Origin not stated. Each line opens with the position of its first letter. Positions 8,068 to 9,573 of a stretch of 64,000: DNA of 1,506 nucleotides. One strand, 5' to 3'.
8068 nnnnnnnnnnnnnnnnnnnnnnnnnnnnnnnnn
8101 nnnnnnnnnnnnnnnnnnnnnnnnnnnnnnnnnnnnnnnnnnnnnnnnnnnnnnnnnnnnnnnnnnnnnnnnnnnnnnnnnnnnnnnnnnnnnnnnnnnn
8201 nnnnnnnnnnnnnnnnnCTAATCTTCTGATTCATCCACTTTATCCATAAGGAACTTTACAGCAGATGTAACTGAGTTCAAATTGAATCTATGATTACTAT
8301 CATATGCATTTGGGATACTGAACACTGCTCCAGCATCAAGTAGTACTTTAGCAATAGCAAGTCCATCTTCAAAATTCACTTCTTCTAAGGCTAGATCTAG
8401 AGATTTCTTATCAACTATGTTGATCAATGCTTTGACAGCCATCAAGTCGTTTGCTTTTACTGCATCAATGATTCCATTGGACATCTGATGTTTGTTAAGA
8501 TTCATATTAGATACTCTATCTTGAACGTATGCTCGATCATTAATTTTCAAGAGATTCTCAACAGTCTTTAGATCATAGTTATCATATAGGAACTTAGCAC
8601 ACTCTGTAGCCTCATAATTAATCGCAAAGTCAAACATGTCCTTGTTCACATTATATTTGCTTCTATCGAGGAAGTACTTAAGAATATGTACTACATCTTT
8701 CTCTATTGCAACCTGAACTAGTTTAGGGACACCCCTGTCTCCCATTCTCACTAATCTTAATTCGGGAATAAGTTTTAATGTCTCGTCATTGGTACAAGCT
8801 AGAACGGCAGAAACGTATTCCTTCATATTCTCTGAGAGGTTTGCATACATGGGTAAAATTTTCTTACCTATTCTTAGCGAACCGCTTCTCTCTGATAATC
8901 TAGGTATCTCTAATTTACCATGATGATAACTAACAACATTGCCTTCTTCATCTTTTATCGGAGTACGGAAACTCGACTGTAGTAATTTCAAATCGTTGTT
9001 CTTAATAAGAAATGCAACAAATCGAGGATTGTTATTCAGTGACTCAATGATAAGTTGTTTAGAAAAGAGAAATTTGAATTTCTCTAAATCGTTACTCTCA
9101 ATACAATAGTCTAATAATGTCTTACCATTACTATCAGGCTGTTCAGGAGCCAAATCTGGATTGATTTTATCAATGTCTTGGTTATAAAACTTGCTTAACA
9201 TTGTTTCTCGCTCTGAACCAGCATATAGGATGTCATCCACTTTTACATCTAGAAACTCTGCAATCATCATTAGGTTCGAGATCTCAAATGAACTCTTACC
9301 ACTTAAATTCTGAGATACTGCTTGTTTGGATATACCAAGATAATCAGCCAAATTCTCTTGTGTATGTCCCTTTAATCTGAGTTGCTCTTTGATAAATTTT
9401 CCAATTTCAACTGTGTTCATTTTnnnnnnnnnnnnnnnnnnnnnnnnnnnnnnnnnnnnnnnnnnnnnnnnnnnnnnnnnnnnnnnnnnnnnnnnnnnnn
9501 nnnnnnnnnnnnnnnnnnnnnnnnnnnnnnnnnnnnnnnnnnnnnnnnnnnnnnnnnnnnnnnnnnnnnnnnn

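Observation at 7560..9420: Overlapping gene pair: XRE-HTH/helical-repeat protein and a 2-TM membrane protein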

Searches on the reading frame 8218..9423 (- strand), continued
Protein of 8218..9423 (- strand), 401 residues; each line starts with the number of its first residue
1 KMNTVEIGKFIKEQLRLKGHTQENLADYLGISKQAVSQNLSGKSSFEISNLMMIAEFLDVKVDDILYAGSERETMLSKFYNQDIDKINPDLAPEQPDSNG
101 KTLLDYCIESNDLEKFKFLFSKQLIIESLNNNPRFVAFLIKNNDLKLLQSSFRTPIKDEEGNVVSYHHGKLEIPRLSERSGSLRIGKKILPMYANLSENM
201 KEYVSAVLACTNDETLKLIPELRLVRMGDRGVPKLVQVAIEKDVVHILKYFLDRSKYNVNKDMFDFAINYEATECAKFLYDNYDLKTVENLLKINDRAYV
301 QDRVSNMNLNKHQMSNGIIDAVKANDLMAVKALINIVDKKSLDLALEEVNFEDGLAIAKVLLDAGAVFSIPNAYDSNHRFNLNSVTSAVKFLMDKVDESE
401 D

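Call 67: search_protein_families(library=pfam, alignment_id=A4, max_evalue=0.01)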
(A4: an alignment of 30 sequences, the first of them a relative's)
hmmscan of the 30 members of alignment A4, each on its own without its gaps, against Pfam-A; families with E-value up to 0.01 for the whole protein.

A. member 1, P0013 (400 aa): 5 families
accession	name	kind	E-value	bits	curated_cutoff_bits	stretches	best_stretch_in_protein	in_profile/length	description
PF01381.28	HTH_3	-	1.3e-09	38.4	23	1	10-63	1-54/55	Helix-turn-helix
PF12796.13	Ank_2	-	3.2e-06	28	27.3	0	93-121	56-82/90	Ankyrin repeats (3 copies)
PF13443.12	HTH_26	-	4.3e-06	27.3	22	1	10-65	2-58/63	Cro/C1-type HTH DNA-binding domain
PF07022.19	Phage_CI_repr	-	3.2e-05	24.6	22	1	19-66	13-59/65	Bacteriophage CI repressor helix-turn-helix domain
PF05339.17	DUF739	-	0.0072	16.9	27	1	17-64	15-62/69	Protein of unknown function (DUF739)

B. families by the number of members that match (of 30 scanned): 29 families (the first 25 are shown)
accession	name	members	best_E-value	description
PF01381.28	HTH_3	28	2.7e-13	Helix-turn-helix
PF13443.12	HTH_26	26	1.1e-08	Cro/C1-type HTH DNA-binding domain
PF12844.13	HTH_19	16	5.5e-09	Helix-turn-helix domain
PF07022.19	Phage_CI_repr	15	2.3e-07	Bacteriophage CI repressor helix-turn-helix domain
PF13560.12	HTH_31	14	6.4e-06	Helix-turn-helix domain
PF12796.13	Ank_2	13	6.9e-11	Ankyrin repeats (3 copies)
PF13744.12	HTH_37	8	4.3e-05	Helix-turn-helix domain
PF13606.12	Ank_3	7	1e-05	Ankyrin repeat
PF13412.12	HTH_24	6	0.00017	Winged helix-turn-helix DNA-binding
PF05339.17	DUF739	6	0.00021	Protein of unknown function (DUF739)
PF13637.12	Ank_4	5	2.3e-08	Ankyrin repeats (many copies)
PF08279.18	HTH_11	5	0.00036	HTH domain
PF17762.8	HTH_ParB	5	0.00076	ParB HTH domain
PF08667.16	BetR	5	0.0029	BetR domain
PF12802.13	MarR_2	4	0.0023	MarR family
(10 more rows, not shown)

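Call 72: search_protein_families(library=ncbifam, proteins=[window:8218-9420:-], max_evalue=0.01)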
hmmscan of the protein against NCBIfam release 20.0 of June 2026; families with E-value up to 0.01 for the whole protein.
window:8218-9420:- (400 aa): 6 families
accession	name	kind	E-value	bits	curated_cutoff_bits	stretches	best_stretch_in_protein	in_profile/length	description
NF047948.1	male_kill_WMK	equivalog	3.8e-07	29.9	300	1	4-74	161-234/300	WO male-killing family protein Wmk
NF038310.1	lysogeny_AimR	equivalog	1.3e-06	27.7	70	1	10-59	1-50/365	AimR family lysis-lysogeny pheromone receptor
NF041951.1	phage_RstR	subfamily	1.8e-06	28.2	80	1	7-74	4-72/108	RstR family transcriptional repressor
TIGR03070.1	couple_hipB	subfamily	0.00022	21.1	71.65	1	5-58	2-55/58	type II toxin-antitoxin system Y4mF family antitoxin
NF007257.0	PRK09706.1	subfamily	0.006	16.4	101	0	1-72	1-72/135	transcriptional repressor DicA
NF052239.1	antitox_spr1629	equivalog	0.0069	15.5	335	1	7-62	4-59/377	spr1629 family repressor/antitoxin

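Call 79: find_homologous_proteins(query=A7, max_evalue=1e-10)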
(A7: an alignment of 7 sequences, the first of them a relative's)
Query A7 (7 sequences) (406 aa, profile of the alignment): 15 proteins with E <= 1e-10 among 8000 candidates.
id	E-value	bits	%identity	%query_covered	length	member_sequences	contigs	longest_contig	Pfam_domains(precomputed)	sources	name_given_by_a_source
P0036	6.8e-171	587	100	100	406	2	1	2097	PF01381.29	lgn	-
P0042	2.9e-170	585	44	100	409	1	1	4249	PF12844.14,PF01381.29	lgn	-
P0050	2.3e-143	496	25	99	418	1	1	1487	PF12844.14,PF01381.29,PF12796.14,PF13637.13,PF13443.13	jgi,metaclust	metaclust:\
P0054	3.2e-108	381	39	100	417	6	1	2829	PF01381.29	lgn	-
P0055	1.2e-107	379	39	100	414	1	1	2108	PF01381.29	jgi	jgi:transcriptional regulator with XRE-family HTH domain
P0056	5.3e-102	360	36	100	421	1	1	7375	PF01381.29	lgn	-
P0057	1.3e-99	352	38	98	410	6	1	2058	PF01381.29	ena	-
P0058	2.1e-98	348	37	98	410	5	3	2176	PF12844.14,PF01381.29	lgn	-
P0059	2.6e-98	348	36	100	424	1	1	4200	PF01381.29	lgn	-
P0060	5.2e-98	347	37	99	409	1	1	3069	PF12844.14,PF01381.29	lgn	-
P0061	9.2e-97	343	37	100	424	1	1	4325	PF01381.29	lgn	-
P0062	1.4e-96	342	37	100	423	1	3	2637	PF01381.29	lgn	-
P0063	8.9e-96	340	37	100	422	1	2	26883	PF01381.29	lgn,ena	-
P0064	2.2e-82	295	34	100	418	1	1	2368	PF01381.29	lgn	-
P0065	1.1e-80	290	36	99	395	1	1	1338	PF01381.29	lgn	-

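Call 80: find_encoding_contigs(protein=P0063, flank=5000, max_places=2)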
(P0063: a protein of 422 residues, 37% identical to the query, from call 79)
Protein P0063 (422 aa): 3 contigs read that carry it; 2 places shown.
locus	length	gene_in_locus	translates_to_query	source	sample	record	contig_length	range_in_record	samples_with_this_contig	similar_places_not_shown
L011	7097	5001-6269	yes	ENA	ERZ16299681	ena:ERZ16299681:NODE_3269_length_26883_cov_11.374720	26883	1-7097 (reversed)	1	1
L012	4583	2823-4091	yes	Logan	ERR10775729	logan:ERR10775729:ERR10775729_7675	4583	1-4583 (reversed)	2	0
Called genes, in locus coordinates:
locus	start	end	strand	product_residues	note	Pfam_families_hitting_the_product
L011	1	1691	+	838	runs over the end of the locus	PF00317:Ribonuc_red_lgN (weak), PF02867:Ribonuc_red_lgC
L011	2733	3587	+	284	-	-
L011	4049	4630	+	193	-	-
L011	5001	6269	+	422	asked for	PF01381:HTH_3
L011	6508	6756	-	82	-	-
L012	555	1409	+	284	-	-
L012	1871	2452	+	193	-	-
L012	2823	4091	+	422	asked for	PF01381:HTH_3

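Call 81: find_encoding_contigs(protein=P0056, flank=5000, max_places=2)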
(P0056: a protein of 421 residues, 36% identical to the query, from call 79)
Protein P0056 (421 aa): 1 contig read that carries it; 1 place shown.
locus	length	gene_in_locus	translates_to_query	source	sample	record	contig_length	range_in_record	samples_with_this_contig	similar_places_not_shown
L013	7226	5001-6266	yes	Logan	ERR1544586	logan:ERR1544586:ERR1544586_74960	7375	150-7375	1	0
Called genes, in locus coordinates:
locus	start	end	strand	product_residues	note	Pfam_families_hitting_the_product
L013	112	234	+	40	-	-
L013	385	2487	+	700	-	-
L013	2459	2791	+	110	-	-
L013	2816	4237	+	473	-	-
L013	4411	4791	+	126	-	-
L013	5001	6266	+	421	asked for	PF01381:HTH_3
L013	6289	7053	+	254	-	-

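Call 82: find_encoding_contigs(protein=P0042, flank=5000, max_places=2)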
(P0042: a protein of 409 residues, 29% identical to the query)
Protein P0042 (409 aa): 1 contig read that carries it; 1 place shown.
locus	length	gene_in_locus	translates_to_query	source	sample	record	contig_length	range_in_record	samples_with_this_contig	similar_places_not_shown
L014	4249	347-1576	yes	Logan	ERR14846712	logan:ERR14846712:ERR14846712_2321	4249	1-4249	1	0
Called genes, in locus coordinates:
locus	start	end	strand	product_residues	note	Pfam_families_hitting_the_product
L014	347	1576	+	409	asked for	PF01381:HTH_3, PF12844:HTH_19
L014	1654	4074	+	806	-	-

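Call 83: find_encoding_contigs(protein=P0061, flank=5000, max_places=2)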
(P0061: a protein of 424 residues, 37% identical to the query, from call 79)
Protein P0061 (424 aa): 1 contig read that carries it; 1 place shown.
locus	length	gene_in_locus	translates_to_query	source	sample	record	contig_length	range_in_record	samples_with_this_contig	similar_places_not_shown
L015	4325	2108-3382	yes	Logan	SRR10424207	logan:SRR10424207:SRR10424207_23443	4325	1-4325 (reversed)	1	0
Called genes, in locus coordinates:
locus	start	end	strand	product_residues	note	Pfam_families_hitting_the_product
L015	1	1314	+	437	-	?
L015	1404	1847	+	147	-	-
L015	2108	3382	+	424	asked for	PF01381:HTH_3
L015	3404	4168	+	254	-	-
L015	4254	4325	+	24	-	?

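Call 84: search_protein_families(library=pfam, proteins=[L013:6289-7053:+, L015:3404-4168:+, L014:1654-4074:+, L011:4049-4630:+, L011:2733-3587:+, L013:4411-4791:+, L015:1404-1847:+], max_evalue=0.01)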
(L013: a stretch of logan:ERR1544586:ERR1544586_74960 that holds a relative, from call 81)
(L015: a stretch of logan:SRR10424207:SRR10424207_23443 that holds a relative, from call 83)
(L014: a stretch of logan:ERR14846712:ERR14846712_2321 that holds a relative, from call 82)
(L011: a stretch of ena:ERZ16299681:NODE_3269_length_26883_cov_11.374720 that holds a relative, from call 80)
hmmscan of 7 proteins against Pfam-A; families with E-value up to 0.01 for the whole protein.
L013:6289-7053:+ (254 aa): 0 families

L015:3404-4168:+ (254 aa): 0 families

L014:1654-4074:+ (806 aa): 0 families

L011:4049-4630:+ (193 aa): 1 family
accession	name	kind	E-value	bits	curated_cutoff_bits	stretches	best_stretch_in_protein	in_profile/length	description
PF00545.25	Ribonuclease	-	9.9e-05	23.2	24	1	96-154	43-97/98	ribonuclease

L011:2733-3587:+ (284 aa): 0 families

L013:4411-4791:+ (126 aa): 0 families

L015:1404-1847:+ (147 aa): 0 families

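Call 101: search_dna_similar(query=window:8218-9204:-, collection=plasmids, mode=protein, max_evalue=0.001, max_rows=10)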
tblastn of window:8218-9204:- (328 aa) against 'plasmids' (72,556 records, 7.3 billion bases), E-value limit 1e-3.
No match.

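Call 102: search_dna_similar(query=window:8218-9204:-, collection=phages, mode=protein, max_evalue=0.001, max_rows=10)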
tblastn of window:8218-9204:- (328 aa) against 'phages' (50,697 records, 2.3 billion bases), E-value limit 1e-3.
No match.

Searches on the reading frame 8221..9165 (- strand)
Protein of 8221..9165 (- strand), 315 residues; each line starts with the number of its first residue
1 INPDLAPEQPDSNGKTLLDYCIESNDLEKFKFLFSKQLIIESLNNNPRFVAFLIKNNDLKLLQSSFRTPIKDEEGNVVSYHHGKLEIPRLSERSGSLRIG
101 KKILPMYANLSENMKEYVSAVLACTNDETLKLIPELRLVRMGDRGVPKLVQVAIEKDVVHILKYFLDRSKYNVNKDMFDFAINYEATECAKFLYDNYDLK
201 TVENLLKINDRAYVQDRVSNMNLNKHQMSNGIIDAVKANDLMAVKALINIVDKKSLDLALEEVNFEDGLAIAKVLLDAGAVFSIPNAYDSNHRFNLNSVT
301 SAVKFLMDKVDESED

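Call 60: find_related_loci(query=A6, collection=metagenome_contigs, flank=3500)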
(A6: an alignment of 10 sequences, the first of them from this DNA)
Query A6 (315 aa) in metagenome_contigs; peptide patterns used: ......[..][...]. (x = any residue, [..] = any of these).
19 stretches matched a pattern; 1 encode a relative of the query (tblastn E <= 1e-3); 1 distinct loci.
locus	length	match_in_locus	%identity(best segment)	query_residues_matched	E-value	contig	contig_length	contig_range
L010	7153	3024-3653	29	9-216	2e-30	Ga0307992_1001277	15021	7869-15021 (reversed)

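Call 70: search_solved_structures(query=A5, max_evalue=0.1, show_alignments=1)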
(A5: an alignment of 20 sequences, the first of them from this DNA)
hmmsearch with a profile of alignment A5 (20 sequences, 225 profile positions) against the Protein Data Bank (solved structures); distinct sequences matched with E-value up to 0.1: 2.
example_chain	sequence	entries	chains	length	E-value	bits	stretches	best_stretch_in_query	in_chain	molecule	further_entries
4hb5_A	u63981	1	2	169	0.0076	19.1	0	7-37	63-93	Engineered Protein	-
3kea_A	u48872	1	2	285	0.038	16.8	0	9-37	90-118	K1L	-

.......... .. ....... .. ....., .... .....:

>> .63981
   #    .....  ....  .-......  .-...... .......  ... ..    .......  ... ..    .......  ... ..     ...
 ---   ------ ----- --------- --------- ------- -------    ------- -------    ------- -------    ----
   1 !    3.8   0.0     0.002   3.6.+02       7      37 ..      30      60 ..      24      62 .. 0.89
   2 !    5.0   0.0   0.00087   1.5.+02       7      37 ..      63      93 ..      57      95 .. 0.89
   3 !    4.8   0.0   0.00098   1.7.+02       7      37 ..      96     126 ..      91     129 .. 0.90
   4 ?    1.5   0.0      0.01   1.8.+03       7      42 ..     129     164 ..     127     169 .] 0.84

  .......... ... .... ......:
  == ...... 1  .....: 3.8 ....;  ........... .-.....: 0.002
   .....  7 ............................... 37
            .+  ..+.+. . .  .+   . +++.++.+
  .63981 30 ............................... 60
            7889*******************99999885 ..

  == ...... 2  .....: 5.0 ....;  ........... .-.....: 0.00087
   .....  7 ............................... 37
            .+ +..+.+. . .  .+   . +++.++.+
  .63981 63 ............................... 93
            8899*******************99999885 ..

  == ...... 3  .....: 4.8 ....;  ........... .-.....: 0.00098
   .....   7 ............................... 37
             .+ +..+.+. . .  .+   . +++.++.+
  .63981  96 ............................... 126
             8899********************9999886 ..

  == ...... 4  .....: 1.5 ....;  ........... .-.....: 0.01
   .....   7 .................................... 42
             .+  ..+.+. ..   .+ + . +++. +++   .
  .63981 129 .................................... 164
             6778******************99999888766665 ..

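Call 77: find_related_loci(query=A6, collection=viral_contigs, flank=5000)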
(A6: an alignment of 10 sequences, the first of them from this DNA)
Query A6 (315 aa) in viral_contigs; peptide patterns used: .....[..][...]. (x = any residue, [..] = any of these).
23 stretches matched a pattern, but none encodes a relative of the query by tblastn (E <= 1e-3).

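Call 84: search_protein_families(library=pfam, proteins=[L010:4960-5382:+, L010:5416-6594:+], max_evalue=0.01)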
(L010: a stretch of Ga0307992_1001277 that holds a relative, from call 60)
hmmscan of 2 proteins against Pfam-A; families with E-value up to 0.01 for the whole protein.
L010:4960-5382:+ (140 aa): 1 family
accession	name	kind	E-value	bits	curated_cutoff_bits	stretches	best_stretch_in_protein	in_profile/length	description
PF13058.12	DUF3920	-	0.00024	21.8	27.3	0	14-93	34-90/126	Protein of unknown function (DUF3920)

L010:5416-6594:+ (392 aa): 0 families
